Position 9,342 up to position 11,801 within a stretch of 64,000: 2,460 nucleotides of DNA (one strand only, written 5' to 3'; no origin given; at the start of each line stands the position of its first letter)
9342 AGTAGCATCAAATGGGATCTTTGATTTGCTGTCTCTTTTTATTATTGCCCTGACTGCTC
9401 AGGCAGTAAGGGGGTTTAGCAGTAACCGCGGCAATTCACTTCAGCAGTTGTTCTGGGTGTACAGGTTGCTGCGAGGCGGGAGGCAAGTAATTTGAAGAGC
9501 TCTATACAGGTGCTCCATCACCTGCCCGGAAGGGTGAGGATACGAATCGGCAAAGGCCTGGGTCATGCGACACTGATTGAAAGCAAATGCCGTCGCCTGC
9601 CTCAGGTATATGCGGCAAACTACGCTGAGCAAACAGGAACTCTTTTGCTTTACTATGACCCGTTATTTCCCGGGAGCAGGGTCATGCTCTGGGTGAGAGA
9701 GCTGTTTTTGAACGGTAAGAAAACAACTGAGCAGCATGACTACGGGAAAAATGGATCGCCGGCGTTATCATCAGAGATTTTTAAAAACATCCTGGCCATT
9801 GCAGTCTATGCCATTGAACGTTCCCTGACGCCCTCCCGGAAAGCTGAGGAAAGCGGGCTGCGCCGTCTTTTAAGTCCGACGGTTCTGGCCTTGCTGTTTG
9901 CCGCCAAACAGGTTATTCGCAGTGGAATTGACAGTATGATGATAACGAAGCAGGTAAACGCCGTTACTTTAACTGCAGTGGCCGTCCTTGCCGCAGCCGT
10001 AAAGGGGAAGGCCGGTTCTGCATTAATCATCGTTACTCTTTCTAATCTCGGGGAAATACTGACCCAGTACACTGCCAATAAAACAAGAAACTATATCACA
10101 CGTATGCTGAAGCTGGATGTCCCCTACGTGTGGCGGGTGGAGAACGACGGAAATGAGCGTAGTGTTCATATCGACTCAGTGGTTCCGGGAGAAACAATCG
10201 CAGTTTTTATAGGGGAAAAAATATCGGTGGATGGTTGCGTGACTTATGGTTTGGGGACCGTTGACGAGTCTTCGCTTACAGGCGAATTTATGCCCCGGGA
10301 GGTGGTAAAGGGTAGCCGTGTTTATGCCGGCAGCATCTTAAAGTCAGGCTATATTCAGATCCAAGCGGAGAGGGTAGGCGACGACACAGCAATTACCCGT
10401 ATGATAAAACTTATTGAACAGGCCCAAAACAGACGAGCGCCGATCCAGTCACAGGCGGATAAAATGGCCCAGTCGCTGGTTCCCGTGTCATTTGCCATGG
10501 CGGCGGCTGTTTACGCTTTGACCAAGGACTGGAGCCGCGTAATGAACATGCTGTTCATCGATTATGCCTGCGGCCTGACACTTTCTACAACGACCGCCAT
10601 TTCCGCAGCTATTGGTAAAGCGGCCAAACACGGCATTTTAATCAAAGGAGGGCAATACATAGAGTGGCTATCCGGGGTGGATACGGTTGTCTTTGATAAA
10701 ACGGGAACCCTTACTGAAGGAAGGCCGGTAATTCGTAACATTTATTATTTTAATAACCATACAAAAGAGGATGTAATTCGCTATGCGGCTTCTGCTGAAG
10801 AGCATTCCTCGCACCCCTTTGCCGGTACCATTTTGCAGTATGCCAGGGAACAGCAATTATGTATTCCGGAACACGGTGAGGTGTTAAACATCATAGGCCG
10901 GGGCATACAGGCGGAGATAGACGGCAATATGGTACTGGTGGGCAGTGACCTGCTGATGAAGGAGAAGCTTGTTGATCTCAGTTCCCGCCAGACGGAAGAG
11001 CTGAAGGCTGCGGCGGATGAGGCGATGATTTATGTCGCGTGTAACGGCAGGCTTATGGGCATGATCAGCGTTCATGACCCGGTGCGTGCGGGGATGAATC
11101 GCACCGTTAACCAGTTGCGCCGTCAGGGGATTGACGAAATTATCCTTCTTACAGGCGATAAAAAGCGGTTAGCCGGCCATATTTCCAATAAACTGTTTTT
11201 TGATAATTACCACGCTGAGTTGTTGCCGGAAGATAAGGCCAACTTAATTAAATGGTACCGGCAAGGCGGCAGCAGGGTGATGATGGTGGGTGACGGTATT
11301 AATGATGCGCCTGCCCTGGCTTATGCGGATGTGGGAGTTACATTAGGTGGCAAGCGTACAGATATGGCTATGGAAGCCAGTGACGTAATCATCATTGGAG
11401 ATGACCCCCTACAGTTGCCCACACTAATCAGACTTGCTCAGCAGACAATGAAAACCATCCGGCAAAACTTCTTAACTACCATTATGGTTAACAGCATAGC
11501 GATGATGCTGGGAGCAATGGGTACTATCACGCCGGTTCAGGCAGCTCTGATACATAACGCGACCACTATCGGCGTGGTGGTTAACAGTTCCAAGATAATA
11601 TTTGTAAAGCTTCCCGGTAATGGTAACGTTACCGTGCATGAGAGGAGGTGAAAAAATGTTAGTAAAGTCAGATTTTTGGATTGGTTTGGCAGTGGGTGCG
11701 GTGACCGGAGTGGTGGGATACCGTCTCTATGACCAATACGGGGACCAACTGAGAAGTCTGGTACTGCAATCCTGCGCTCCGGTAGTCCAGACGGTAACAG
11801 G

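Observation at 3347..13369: Ferrosome-like (fez-type) iron-organelle locus built around two divergent P1B ATPases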

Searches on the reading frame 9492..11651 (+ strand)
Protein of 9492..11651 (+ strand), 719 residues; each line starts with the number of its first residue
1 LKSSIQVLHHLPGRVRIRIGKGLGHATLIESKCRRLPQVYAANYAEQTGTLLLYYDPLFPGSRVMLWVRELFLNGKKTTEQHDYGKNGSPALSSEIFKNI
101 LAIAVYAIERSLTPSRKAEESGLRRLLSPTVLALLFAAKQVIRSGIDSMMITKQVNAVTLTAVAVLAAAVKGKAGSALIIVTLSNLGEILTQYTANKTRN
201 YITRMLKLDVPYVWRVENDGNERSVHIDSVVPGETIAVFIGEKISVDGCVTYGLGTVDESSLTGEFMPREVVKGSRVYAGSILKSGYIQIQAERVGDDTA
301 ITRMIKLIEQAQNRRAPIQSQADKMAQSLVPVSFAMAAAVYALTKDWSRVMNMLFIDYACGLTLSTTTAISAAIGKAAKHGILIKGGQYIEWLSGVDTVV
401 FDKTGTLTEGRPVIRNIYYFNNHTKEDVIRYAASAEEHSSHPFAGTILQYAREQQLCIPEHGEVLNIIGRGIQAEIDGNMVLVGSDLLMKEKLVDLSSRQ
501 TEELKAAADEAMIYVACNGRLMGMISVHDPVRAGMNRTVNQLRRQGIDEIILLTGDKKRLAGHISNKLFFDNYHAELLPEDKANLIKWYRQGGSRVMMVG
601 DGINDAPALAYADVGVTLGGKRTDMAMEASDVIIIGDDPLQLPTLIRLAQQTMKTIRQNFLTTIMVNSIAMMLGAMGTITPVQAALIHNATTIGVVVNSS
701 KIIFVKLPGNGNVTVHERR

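Call 4: search_protein_families(library=pfam, proteins=[window:9492-11651:+], max_evalue=0.01)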
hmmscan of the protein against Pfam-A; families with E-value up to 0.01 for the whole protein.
window:9492-11651:+ (719 aa): 3 families
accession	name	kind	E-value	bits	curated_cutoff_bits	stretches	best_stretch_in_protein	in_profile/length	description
PF00122.25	E1-E2_ATPase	-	3.8e-40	137.8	28.1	1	211-380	5-181/181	E1-E2 ATPase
PF00702.32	Hydrolase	-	1.7e-28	100.8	26.4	1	396-613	1-191/191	haloacid dehalogenase-like hydrolase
PF19991.5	HMA_2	-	0.0061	17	30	0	2-56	5-62/154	Heavy metal associated domain 2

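Call 5: search_protein_families(library=ncbifam, proteins=[window:9492-11651:+], max_evalue=0.01)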
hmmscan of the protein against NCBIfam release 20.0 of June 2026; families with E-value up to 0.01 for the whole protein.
window:9492-11651:+ (719 aa): 21 families
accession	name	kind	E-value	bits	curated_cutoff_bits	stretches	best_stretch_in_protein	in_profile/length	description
TIGR01525.1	ATPase-IB_hvy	subfamily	3.4e-160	534.6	346.25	1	159-700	3-558/560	heavy metal translocating P-type ATPase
TIGR01512.1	ATPase-IB2_Cd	subfamily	1.8e-120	403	313.5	2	159-485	3-303/494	cadmium family heavy metal-translocating P-type ATPase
NF008262.1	PRK11033.1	equivalog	3.8e-103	346.3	1005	1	140-700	161-725/731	zinc/cadmium/mercury/lead-transporting ATPase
TIGR01511.1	ATPase-IB1_Cu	subfamily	1.7e-101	340.8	397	1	175-700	44-539/542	copper-translocating P-type ATPase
NF007952.0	PRK10671.1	equivalog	5.1e-95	319.3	1316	1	176-700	293-820/838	copper-exporting P-type ATPase CopA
NF033775.1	P_type_ZntA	exception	8.5e-91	305.3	1240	1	130-701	160-727/732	Zn(II)/Cd(II)/Pb(II) translocating P-type ATPase ZntA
TIGR01494.1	ATPase_P-type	subfamily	6.2e-66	222.8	62.3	1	180-679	2-465/478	HAD-IC family P-type ATPase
TIGR01497.1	kdpB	equivalog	8.1e-44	149.8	527.9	1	176-676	72-589/675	potassium-transporting ATPase subunit KdpB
TIGR01647.1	ATPase-IIIA_H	equivalog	4.3e-42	144.2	615.5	2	160-449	42-341/755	plasma-membrane proton-efflux P-type ATPase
NF010609.0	PRK14010.1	equivalog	1.9e-39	135.4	1323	1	203-673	97-581/673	K(+)-transporting ATPase subunit B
TIGR01522.1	ATPase-IIA2_Ca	equivalog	2.7e-32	111.5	798.3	2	578-684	572-678/854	calcium-transporting P-type ATPase, PMR1-type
TIGR01517.1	ATPase-IIB_Ca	equivalog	2.6e-29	102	507.05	2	578-686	612-719/882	calcium-translocating P-type ATPase, PMCA-type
TIGR01524.1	ATPase-IIIB_Mg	equivalog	3.2e-21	74.9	610.75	2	574-638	583-646/867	magnesium-translocating P-type ATPase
TIGR01116.1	ATPase-IIA1_Ca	equivalog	6.5e-21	74.1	703.4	2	521-640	457-588/799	calcium-translocating P-type ATPase, SERCA-type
TIGR01106.1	ATPase-IIC_X-K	subfamily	1.2e-20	73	946.1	2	186-443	116-385/997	Na,H/K antiporter P-type ATPase subunit alpha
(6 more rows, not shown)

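Call 12: find_homologous_proteins(query=window:9492-11651:+, max_evalue=1e-20)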
Query window:9492-11651:+ (719 aa): 7378 proteins with E <= 1e-20 among 8000 candidates; the best 120 are listed.
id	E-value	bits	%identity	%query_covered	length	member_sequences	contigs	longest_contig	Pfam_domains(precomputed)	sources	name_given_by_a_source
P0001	0.0e+0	1437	100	91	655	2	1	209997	PF00702.33,PF00122.26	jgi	jgi:cation-transporting P-type ATPase C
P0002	0.0e+0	1383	87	100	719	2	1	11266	PF00702.33,PF00122.26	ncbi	-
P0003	0.0e+0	1337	84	100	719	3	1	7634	PF00702.33,PF00122.26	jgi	-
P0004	0.0e+0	1318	84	100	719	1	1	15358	PF00702.33,PF00122.26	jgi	jgi:cation-transporting P-type ATPase C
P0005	0.0e+0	1274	81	100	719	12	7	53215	PF00702.33,PF00122.26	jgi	-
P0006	0.0e+0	1218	86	91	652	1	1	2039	PF00702.33,PF00122.26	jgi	-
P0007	1.3e-288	977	63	98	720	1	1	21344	PF00702.33,PF19991.6,PF00122.26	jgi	jgi:cation-transporting P-type ATPase C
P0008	3.4e-287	973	63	99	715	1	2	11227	PF00702.33,PF00122.26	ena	-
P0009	7.2e-284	962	63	99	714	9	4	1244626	PF00702.33,PF00122.26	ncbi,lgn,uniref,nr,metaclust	ncbi:heavy metal translocating P-type ATPase [Desulfitibacter alkalitolerans]|uniref:heavy metal tra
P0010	9.5e-277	938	60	99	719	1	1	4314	PF00702.33,PF00122.26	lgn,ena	-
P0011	8.1e-273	925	61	97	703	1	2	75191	PF00702.33,PF00122.26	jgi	jgi:cation-transporting P-type ATPase C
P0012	5.0e-259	879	58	97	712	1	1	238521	PF00702.33,PF19991.6,PF00122.26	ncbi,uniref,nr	ncbi:hypothetical protein BHU72_06435 [Desulfuribacillus stibiiarsenatis]|uniref:Cd(2+)-exporting AT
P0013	2.0e-249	848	56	98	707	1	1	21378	PF00702.33,PF00122.26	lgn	-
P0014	4.8e-248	843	54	99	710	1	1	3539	PF00702.33,PF00122.26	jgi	jgi:cation-transporting P-type ATPase C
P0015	9.2e-246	836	55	98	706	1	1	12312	PF00702.33,PF00122.26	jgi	jgi:cation-transporting P-type ATPase C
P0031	6.3e-200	684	47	99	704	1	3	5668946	PF00702.33,PF00122.26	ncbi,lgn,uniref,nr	ncbi:cation-translocating P-type ATPase [Neobacillus novalis]|uniref:Cd(2+)-exporting ATPase n=1 Tax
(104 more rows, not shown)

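Call 23: find_related_loci(query=A1, collection=genome_contigs, flank=10000)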
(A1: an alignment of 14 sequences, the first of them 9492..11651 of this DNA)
Query A1 (719 aa) in genome_contigs; peptide patterns used: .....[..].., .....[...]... (x = any residue, [..] = any of these).
600 stretches matched a pattern (row limit reached: there are more); 600 encode a relative of the query (tblastn E <= 1e-3); the best 80 are kept; 80 distinct loci.
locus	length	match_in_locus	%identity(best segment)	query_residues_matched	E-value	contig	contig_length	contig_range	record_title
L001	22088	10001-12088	35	26-719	2e-117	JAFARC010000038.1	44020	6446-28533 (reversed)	MAG: Mycobacteriaceae bacterium isolate CP_BM_ER_80 BM_ER_k147_9544568, whole genome shotgun sequence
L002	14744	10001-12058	31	4-699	2e-108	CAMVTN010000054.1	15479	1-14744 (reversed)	MAG TPA_asm: uncultured Lachnospiraceae bacterium isolate SRR8387717_bin.27_metaWRAP_v1.3_MAG genome assembly, contig: E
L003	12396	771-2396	35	151-703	2e-103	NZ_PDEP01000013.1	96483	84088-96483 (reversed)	Longimonas halophila strain KCTC 42399 Longimonas_halophila_contig_00013, whole genome shotgun sequence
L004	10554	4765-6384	37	176-702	1e-98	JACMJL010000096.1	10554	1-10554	MAG: Clostridiaceae bacterium isolate ES-bin-163 ES-bin-163-contig-k141_3682565, whole genome shotgun sequence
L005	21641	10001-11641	35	160-703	1e-96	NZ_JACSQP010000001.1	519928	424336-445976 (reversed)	Microbacterium pullorum strain Sa4CUA7 NODE_1_length_519928_cov_22.866217, whole genome shotgun sequence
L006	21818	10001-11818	32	92-700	3e-96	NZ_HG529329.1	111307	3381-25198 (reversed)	Faecalimicrobium dakarense strain FF1, whole genome shotgun sequence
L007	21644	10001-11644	36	176-707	2e-95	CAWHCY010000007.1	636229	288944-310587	MAG: uncultured Chloroflexia bacterium isolate MFD00905.bin.1.53 genome assembly, contig: contig_32134, whole genome sho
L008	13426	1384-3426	29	7-699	2e-95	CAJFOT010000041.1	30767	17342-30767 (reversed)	Candidatus Paralachnospira sangeri isolate Coassembly_mag_497 genome assembly, contig: MAGpy_11413_min2k_bin_497_fak87_8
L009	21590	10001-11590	36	176-699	2e-95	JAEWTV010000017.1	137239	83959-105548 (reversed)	MAG: Bacillota bacterium isolate OH_SDB_158 k127_638066, whole genome shotgun sequence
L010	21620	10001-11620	34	176-707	2e-95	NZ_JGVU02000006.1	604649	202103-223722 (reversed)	Metabacillus indicus LMG 22858 contig006, whole genome shotgun sequence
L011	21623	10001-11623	35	176-707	4e-95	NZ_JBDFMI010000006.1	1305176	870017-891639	Bacillus sp. 1P06AnD scaffold_3, whole genome shotgun sequence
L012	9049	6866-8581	34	127-705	3e-95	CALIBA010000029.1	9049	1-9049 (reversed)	MAG TPA_asm: uncultured Selenomonas sp. isolate ERR589639_bin.65_CONCOCT_v1.1_MAG genome assembly, contig: ERZ773056.228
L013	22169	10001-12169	31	2-708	4e-95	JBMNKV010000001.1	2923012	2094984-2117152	MAG: Desulfobulbus sp. isolate SBF912LR0FQ0009 contig_61008, whole genome shotgun sequence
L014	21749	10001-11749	32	122-701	4e-95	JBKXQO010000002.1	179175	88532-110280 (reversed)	MAG: Blautia sp. isolate C019_26 NODE_222_length_179175_cov_15.873744, whole genome shotgun sequence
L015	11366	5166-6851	34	133-703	5e-95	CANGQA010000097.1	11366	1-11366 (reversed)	MAG: Hyphomicrobiales bacterium isolate Jr-7aug17-29 genome assembly, contig: Jr-7aug17-C9725, whole genome shotgun sequ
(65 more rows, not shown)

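Call 24: find_encoding_contigs(protein=P0009, flank=10000, max_places=2)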
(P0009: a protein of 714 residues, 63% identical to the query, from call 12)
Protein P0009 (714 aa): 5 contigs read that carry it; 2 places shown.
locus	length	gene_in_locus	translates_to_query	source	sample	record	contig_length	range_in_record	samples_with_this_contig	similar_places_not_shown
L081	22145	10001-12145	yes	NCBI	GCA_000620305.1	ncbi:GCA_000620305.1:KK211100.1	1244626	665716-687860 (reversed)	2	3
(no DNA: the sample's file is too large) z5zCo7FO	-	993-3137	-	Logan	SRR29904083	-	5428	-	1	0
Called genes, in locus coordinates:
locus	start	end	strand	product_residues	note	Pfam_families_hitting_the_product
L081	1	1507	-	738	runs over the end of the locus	PF00384:Molybdopterin, PF01568:Molydop_binding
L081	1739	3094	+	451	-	PF06253:MTTB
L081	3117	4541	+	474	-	PF06253:MTTB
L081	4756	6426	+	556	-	PF01546:Peptidase_M20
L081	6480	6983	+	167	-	PF06253:MTTB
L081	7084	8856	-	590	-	PF08448:PAS_4 (faint), PF00989:PAS, PF13188:PAS_8 (weak), PF00158:Sigma54_activat, PF14532:Sigma54_activ_2, PF07728:AAA_5 (weak), PF25601:AAA_lid_14, PF02954:HTH_8 (weak), +1 more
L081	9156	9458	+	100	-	PF19991:HMA_2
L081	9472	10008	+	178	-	PF19991:HMA_2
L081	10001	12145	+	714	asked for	PF00122:E1-E2_ATPase, PF00702:Hydrolase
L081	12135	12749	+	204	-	PF19991:HMA_2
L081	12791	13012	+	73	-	-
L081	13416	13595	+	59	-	PF00301:Rubredoxin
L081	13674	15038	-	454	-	PF03448:MgtE_N, PF00571:CBS, PF01769:MgtE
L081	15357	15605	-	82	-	PF07561:DUF1540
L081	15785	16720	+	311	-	PF07514:TraI_2 (weak), PF01966:HD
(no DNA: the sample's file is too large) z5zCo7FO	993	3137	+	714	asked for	PF00122:E1-E2_ATPase, PF00702:Hydrolase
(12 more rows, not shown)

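Call 25: find_encoding_contigs(protein=P0012, flank=10000, max_places=2)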
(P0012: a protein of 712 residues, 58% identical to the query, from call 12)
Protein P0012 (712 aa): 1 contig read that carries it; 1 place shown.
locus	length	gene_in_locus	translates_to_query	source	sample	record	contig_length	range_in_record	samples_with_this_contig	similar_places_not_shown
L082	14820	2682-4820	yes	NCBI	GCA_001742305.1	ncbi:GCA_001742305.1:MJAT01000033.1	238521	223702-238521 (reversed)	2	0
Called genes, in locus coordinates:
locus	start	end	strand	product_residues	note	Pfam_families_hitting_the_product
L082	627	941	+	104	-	PF00581:Rhodanese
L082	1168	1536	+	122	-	PF00581:Rhodanese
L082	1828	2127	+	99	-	PF19991:HMA_2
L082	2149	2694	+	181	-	PF19991:HMA_2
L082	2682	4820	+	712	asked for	PF19991:HMA_2 (weak), PF00122:E1-E2_ATPase, PF00702:Hydrolase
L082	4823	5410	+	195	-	PF19991:HMA_2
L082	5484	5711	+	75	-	-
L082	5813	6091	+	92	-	-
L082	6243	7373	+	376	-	PF00990:GGDEF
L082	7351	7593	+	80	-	PF04023:FeoA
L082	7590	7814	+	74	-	PF04023:FeoA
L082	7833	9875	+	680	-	PF01926:MMR_HSR1, PF02421:FeoB_N, PF04548:AIG1 (weak), PF17910:FeoB_Cyto, PF07670:Gate, PF07664:FeoB_C, PF07670:Gate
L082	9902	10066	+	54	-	-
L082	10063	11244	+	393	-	PF13487:HD_5, PF01966:HD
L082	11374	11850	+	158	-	PF02367:TsaE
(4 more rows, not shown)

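Call 26: find_encoding_contigs(protein=P0005, flank=10000, max_places=2)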
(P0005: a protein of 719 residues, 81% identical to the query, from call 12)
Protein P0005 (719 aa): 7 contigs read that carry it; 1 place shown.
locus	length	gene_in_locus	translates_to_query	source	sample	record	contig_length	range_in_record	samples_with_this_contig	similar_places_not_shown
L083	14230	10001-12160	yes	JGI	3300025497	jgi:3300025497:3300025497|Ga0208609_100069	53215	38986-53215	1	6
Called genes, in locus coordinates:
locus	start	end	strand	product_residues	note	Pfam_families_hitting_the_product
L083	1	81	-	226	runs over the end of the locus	PF00027:cNMP_binding, PF13545:HTH_Crp_2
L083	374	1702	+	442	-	PF07833:Cu_amine_oxidN1, PF16868:NMT1_3 (faint), PF09084:NMT1, PF12974:Phosphonate-bd, PF13379:NMT1_2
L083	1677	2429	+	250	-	PF00528:BPD_transp_1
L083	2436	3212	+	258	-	PF00005:ABC_tran, PF13304:AAA_21 (faint)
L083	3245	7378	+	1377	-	PF01869:BcrAD_BadFG, PF02782:FGGY_C (faint), PF01869:BcrAD_BadFG, PF09989:DUF2229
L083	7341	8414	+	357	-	PF14697:Fer4_21 (faint), PF02906:Fe_hyd_lg_C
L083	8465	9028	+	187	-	-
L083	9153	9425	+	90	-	PF10087:DUF2325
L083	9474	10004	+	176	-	PF19991:HMA_2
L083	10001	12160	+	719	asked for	PF00122:E1-E2_ATPase, PF00702:Hydrolase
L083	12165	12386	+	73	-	-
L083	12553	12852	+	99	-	PF04014:MazE_antitoxin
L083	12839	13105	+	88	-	PF15781:ParE-like_toxin (weak)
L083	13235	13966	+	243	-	PF13489:Methyltransf_23, PF13847:Methyltransf_31, PF08241:Methyltransf_11, PF08242:Methyltransf_12, PF13649:Methyltransf_25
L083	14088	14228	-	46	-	?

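Call 27: find_encoding_contigs(protein=P0007, flank=10000, max_places=1)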
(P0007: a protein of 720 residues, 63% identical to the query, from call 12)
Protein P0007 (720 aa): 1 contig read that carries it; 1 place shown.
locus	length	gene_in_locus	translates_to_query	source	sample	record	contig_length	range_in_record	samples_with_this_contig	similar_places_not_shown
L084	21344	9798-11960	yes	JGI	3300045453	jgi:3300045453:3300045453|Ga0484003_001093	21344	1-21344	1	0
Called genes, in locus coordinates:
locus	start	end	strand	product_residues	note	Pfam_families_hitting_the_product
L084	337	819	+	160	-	PF01325:Fe_dep_repress, PF02742:Fe_dep_repr_C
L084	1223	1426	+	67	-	-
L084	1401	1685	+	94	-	PF10087:DUF2325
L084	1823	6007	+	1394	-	PF00370:FGGY_N (faint), PF00480:ROK (faint), PF01869:BcrAD_BadFG, PF09989:DUF2229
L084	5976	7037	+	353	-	PF13379:NMT1_2, PF12974:Phosphonate-bd, PF09084:NMT1 (faint)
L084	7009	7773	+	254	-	PF00528:BPD_transp_1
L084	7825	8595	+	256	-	PF00005:ABC_tran, PF13304:AAA_21 (weak)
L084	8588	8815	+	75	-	-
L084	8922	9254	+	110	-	PF19991:HMA_2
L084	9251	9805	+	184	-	PF19991:HMA_2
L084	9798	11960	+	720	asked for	PF19991:HMA_2 (weak), PF00122:E1-E2_ATPase, PF00702:Hydrolase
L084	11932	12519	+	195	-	PF19991:HMA_2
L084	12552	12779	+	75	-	-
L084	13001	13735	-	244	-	PF02604:PhdYeFM_antitox (weak), PF05685:Uma2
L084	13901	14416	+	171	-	PF15428:Imm26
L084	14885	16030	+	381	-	PF01590:GAF (weak), PF13185:GAF_2, PF13487:HD_5, PF01966:HD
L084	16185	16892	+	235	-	-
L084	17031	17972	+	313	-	-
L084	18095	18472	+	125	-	-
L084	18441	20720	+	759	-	PF19991:HMA_2, PF00122:E1-E2_ATPase, PF00702:Hydrolase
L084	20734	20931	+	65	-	-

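Call 28: find_encoding_contigs(protein=P0031, flank=8000, max_places=1)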
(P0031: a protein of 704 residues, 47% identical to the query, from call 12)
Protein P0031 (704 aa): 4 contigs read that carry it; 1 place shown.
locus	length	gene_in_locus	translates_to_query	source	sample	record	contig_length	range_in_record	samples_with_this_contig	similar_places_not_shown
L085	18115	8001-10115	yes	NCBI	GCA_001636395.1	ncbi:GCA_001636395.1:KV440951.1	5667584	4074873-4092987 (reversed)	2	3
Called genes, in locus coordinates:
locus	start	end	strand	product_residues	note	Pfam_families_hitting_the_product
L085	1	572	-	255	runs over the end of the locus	PF00005:ABC_tran, PF13304:AAA_21 (faint)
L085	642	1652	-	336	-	PF02518:HATPase_c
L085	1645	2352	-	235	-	PF00072:Response_reg, PF00486:Trans_reg_C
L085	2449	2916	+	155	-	-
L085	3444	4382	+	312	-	PF01297:ZnuA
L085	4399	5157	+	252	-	PF02463:SMC_N (faint), PF13476:AAA_23 (weak), PF00005:ABC_tran, PF13304:AAA_21 (faint)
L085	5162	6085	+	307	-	PF00950:ABC-3, PF01032:FecCD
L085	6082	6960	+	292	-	PF00950:ABC-3, PF01032:FecCD (weak)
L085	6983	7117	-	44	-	-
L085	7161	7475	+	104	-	PF19991:HMA_2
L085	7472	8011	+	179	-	PF19991:HMA_2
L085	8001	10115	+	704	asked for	PF00122:E1-E2_ATPase, PF00702:Hydrolase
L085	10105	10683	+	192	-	PF19991:HMA_2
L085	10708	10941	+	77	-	-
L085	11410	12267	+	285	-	PF01887:SAM_HAT_N, PF20257:SAM_HAT_C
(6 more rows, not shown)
